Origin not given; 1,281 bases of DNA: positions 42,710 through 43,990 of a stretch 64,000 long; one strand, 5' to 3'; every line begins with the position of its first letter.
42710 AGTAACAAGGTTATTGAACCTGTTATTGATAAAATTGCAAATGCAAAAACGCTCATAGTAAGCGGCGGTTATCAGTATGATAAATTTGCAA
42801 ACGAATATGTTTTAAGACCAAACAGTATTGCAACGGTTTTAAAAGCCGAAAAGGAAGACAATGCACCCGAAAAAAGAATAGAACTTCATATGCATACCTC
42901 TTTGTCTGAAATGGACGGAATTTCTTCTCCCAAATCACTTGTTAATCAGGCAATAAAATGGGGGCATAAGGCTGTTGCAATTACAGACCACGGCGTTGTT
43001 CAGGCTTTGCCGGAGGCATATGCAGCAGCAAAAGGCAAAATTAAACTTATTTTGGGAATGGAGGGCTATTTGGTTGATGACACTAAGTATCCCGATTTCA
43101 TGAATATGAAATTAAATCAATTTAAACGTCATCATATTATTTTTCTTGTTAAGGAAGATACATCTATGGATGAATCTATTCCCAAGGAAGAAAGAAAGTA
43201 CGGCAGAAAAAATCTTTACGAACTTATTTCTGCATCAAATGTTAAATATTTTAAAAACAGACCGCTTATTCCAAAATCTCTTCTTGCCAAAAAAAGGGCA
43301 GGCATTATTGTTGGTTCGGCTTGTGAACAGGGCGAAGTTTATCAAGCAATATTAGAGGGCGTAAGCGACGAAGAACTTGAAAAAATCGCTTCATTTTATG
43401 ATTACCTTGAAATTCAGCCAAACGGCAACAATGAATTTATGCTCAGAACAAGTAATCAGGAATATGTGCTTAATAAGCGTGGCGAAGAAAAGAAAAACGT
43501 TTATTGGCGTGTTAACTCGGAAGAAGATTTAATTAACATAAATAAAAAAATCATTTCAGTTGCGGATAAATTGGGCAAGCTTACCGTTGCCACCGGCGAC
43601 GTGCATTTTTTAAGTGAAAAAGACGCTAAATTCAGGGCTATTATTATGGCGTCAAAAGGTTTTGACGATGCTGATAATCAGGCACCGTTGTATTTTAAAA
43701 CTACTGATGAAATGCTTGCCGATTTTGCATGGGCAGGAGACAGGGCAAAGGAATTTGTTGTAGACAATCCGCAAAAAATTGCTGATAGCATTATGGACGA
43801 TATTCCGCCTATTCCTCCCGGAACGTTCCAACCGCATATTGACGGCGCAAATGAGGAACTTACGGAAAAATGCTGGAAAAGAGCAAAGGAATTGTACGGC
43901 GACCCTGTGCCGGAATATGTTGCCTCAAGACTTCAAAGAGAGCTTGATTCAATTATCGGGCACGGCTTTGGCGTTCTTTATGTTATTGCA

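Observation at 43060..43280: PolC lacks the proofreading exonuclease domain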

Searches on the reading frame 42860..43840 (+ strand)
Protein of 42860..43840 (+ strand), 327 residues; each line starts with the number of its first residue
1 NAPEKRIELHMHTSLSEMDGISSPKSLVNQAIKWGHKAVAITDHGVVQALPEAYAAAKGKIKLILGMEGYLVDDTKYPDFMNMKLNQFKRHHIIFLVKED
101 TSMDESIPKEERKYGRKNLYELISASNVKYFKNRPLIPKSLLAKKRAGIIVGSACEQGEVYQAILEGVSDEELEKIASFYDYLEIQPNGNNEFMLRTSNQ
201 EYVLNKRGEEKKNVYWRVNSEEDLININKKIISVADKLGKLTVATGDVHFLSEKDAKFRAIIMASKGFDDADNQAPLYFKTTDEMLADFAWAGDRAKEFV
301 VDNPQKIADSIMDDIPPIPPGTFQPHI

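Call 13: search_solved_structures(query=window:42860-43840:+, show_alignments=5, max_evalue=0.01)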
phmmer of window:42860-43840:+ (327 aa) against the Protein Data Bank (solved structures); distinct sequences matched with E-value up to 0.01: 15.
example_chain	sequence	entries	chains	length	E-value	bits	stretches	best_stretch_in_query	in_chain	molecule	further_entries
3f2b_A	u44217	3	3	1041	1.4e-58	201.7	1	4-326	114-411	DNA-directed DNA polymerase III alpha chain | GEOBACILLUS KAUSTOPHILUS DNA POLC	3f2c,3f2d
9qpc_A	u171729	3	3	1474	2.6e-54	187.7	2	113-325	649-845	DNA polymerase III PolC-type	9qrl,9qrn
5lew_A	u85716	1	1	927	1.5e-09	40.7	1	7-181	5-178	DNA polymerase III subunit alpha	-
7pu7_A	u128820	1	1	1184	2.2e-09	40.2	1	6-181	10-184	DNA polymerase III subunit alpha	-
2hpi_A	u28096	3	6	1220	3.3e-08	36.3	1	7-170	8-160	DNA polymerase III alpha subunit | DNA polymerase III subunit alpha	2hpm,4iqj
4jom_A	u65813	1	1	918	2.2e-07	33.6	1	6-68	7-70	DNA polymerase III subunit alpha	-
3e0d_A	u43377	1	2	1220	7.9e-07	31.8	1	7-170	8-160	DNA polymerase III subunit alpha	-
4gx8_A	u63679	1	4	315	4.1e-05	26.1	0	6-68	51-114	DNA polymerase III subunit epsilon,DNA polymerase III subunit alpha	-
4gx9_A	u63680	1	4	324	4.6e-05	26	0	6-68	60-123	DNA polymerase III subunit epsilon,DNA polymerase III subunit alpha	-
3e0f_A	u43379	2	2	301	4.7e-05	25.9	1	3-75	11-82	Putative Metal-dependent Phosphoesterase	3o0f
2hnh_A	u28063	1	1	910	0.00055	22.4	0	6-68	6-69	DNA polymerase III alpha subunit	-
2hqa_A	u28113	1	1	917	0.00056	22.4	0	6-68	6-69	DNA polymerase III alpha subunit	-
5m1s_A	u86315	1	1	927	0.00058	22.3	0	6-68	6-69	DNA polymerase III subunit alpha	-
5fku_A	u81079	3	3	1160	0.0012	21.3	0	6-68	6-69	DNA POLYMERASE III SUBUNIT ALPHA | DNA POLYMERASE III ALPHA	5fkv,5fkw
9etk_A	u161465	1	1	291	0.0056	19.1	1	6-68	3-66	Metal-dependent phosphoesterases (PHP family)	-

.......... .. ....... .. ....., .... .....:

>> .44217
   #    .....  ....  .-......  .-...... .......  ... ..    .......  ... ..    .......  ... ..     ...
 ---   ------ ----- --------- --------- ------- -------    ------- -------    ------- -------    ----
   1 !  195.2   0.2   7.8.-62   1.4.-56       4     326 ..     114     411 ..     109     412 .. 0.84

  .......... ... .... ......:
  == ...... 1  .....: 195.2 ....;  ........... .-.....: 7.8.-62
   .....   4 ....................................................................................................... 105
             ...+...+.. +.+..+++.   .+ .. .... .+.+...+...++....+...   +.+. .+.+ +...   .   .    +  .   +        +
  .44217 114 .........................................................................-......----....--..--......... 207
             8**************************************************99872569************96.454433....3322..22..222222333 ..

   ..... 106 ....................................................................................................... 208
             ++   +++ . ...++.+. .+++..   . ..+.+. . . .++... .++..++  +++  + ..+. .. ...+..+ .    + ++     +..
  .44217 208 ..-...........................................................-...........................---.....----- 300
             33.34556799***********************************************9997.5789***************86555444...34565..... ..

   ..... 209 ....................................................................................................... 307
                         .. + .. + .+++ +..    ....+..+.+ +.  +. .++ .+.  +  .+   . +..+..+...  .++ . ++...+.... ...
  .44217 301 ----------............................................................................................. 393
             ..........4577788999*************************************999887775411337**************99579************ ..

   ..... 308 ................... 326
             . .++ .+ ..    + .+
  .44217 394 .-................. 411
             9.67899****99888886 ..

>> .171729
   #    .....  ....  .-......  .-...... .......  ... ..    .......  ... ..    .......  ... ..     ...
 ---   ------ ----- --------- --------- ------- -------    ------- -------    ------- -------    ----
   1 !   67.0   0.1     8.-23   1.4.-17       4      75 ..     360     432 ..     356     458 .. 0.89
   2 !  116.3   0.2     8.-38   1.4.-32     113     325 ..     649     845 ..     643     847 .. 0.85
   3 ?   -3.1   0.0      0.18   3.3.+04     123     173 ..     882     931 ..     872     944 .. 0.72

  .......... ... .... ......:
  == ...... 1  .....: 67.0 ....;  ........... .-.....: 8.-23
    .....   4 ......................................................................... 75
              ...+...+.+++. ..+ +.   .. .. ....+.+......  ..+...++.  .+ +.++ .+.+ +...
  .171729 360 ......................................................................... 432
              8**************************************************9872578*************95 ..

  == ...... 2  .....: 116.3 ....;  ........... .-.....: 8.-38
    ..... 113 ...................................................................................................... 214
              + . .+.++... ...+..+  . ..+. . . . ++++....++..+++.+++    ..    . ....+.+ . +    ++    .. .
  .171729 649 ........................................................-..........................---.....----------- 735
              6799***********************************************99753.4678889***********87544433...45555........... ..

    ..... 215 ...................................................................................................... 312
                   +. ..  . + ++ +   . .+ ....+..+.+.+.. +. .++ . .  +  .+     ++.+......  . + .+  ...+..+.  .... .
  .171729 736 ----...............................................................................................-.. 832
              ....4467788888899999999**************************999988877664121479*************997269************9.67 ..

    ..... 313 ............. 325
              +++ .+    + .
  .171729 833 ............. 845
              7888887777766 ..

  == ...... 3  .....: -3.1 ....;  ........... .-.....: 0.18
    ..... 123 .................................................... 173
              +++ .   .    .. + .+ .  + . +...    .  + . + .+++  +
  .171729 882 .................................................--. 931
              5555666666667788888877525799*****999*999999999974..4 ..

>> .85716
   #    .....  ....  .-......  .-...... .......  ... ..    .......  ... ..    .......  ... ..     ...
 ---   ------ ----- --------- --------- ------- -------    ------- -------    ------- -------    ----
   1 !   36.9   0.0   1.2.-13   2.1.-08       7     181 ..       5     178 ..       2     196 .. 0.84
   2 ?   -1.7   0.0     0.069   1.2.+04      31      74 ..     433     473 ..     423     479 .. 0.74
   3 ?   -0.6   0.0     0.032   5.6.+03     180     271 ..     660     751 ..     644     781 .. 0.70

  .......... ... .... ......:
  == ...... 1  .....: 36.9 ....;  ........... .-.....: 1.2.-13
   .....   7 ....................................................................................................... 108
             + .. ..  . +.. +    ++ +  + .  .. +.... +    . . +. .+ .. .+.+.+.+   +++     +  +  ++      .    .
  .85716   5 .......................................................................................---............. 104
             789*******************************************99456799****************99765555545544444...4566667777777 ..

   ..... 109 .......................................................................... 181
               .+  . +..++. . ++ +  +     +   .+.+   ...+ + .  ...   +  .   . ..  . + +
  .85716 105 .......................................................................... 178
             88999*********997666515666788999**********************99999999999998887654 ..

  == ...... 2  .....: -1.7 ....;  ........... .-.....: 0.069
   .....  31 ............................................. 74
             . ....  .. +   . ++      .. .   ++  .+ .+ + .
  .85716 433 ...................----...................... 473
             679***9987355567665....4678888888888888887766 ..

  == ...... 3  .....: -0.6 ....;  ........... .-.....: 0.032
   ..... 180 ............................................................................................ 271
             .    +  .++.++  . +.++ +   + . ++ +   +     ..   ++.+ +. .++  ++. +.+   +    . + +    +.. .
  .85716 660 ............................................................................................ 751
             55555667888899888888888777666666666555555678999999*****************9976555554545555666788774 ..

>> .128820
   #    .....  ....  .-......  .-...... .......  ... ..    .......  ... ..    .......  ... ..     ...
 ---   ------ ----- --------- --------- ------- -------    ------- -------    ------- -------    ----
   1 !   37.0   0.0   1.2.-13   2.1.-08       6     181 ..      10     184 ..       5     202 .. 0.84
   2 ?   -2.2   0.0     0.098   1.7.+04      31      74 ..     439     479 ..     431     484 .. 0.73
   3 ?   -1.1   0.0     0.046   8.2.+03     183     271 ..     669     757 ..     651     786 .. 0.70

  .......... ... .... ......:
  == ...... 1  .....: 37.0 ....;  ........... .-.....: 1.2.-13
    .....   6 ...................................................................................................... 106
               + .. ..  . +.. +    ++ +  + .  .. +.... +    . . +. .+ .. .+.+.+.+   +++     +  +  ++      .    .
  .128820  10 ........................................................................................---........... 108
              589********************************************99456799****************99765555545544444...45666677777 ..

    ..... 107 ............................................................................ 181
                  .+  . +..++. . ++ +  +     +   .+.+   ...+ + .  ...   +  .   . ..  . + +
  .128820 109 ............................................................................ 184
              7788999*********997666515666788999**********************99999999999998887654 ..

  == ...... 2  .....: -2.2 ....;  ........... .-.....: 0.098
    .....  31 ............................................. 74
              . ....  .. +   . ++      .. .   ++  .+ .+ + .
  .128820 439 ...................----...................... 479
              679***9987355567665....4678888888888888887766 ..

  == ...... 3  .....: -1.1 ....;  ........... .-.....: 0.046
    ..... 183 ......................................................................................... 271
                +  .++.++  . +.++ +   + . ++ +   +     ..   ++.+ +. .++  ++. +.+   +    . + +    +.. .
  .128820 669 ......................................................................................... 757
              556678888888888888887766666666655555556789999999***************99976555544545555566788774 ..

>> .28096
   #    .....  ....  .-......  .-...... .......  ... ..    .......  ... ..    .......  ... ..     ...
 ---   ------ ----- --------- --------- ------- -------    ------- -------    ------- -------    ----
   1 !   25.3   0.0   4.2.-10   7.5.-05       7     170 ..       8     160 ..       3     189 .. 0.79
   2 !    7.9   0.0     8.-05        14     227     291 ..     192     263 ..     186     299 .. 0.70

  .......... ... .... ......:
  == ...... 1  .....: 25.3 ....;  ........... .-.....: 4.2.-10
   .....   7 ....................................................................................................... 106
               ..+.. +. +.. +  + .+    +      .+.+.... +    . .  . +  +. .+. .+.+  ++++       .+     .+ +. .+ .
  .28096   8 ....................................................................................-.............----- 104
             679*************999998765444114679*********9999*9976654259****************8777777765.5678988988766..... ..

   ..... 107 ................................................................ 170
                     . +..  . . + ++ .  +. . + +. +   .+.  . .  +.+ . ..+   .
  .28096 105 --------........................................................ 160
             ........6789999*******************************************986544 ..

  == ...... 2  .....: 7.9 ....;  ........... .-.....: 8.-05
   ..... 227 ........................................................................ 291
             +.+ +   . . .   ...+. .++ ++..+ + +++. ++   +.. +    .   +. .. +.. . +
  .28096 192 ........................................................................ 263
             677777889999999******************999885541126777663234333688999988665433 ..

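Call 58: predict_structure(alignment_id=A1)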
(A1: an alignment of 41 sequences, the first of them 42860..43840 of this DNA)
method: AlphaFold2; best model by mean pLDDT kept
length: 327 residues; sequences in the alignment: 41
mean_pLDDT: 95.0   pTM: 0.92
mean pLDDT of the five models: 95.0, 94.3, 94.0, 93.9, 93.7
residues with pLDDT >= 90: 285; 70-90: 39; 50-70: 3; < 50: 0
segments of 3 or more residues with pLDDT < 50: none
pLDDT, mean of each block of 10 residues (from residue 1): 92 89 97 98 97 97 98 98 96 98 93 96 97 96 98 98 98 98 98 90 89 94 98 99 97 91 87 90 98 98 98 94 73
secondary structure, 60 per line:
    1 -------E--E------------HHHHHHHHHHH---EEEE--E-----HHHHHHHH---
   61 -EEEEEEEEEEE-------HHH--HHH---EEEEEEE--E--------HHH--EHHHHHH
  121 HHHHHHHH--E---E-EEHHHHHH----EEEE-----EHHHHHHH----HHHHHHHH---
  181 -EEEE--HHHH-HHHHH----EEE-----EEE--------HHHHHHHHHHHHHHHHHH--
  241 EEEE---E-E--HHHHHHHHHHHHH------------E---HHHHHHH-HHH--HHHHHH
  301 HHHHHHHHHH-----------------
elements in order: H24-34 E38-41 H50-57 E62-72 E91-97 H115-128 H139-144 E149-152 H159-165 H170-177 E182-185 H188-191 H193-197 E202-204 E210-212 H221-238 E241-244 H253-265 H282-288 H295-310

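Call 60: fold_search(model_id=the predicted structure, library=pdb)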
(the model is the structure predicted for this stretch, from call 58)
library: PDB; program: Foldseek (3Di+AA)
matches with E <= 10: 1335; with E <= 0.001: 36
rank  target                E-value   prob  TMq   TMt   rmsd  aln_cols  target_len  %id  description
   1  3f2c_A                1.5e-26  1.00  0.76  0.26   3.6       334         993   37  DNA Polymerase PolC from Geobacillus kaustophilus complex with DNA, dGTP and Mn (released 2009-01-20)
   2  3f2b_A                7.6e-26  1.00  0.76  0.26   3.3       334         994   38  DNA Polymerase PolC from Geobacillus kaustophilus complex with DNA, dGTP, Mg and Zn (released 2009-01-20)
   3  9qrl_A                3.3e-25  1.00  0.80  0.25   6.6       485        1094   25  DNA polymerase with inhibitor #2 (released 2025-09-24)
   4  9qpc_A                3.5e-24  1.00  0.80  0.22   7.0       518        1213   24  DNA polymerase with inhibitor (released 2025-09-24)
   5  9qrn_A                6.8e-24  1.00  0.82  0.25   3.2       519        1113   24  DNA polymerase without DNA or inhibitor (released 2025-09-24)
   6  4jom                  7.9e-17  1.00  0.67  0.26   3.4       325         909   23  Structure of E. coli Pol III 3mPHP mutant (released 2013-05-29)
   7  7pu7_A                1.1e-16  1.00  0.68  0.22   4.6       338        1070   20  DNA polymerase from M. tuberculosis (released 2022-02-23)
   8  2hqa                  2.2e-16  1.00  0.68  0.26   3.3       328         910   23  Crystal structure of the catalytic alpha subunit of E. Coli replicative DNA polymerase III (released 2006-09-19)
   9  5fkw_A                2.8e-16  1.00  0.69  0.26   3.6       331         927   22  cryo-EM structure of the E. coli replicative DNA polymerase complex bound to DNA (DNA polymerase III alpha, beta, epsi (released 2015-11-25)
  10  2hnh                  4.9e-16  1.00  0.67  0.26   3.7       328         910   23  Crystal structure of the catalytic alpha subunit of E. coli replicative DNA polymerase III (released 2006-09-19)
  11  5fkv_A                2.0e-15  1.00  0.66  0.20   4.2       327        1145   23  cryo-EM structure of the E. coli replicative DNA polymerase complex bound to DNA (DNA polymerase III alpha, beta, epsi (released 2015-11-25)
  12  4gx8_B                2.1e-15  1.00  0.67  0.70   3.6       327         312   23  Crystal structure of a DNA polymerase III alpha-epsilon chimera (released 2013-04-03)
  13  4iqj_C                3.2e-15  1.00  0.69  0.20   3.6       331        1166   24  Structure of PolIIIalpha-Tauc-DNA complex suggests an atomic model of the replisome (released 2013-03-13)
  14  4gx9_C                3.6e-15  1.00  0.67  0.69   3.3       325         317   23  Crystal structure of a DNA polymerase III alpha-epsilon chimera (released 2013-04-03)
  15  4iqj_A                4.1e-15  1.00  0.69  0.21   3.4       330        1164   25  Structure of PolIIIalpha-Tauc-DNA complex suggests an atomic model of the replisome (released 2013-03-13)
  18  2hpi                  7.9e-15  1.00  0.69  0.21   3.7       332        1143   24  Eubacterial and Eukaryotic Replicative DNA Polymerases are not Homologous: X-ray Structure of DNA Polymerase III (released 2006-09-19)
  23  5lew                  2.7e-13  1.00  0.67  0.25   4.8       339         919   20  DNA polymerase (released 2017-10-25)
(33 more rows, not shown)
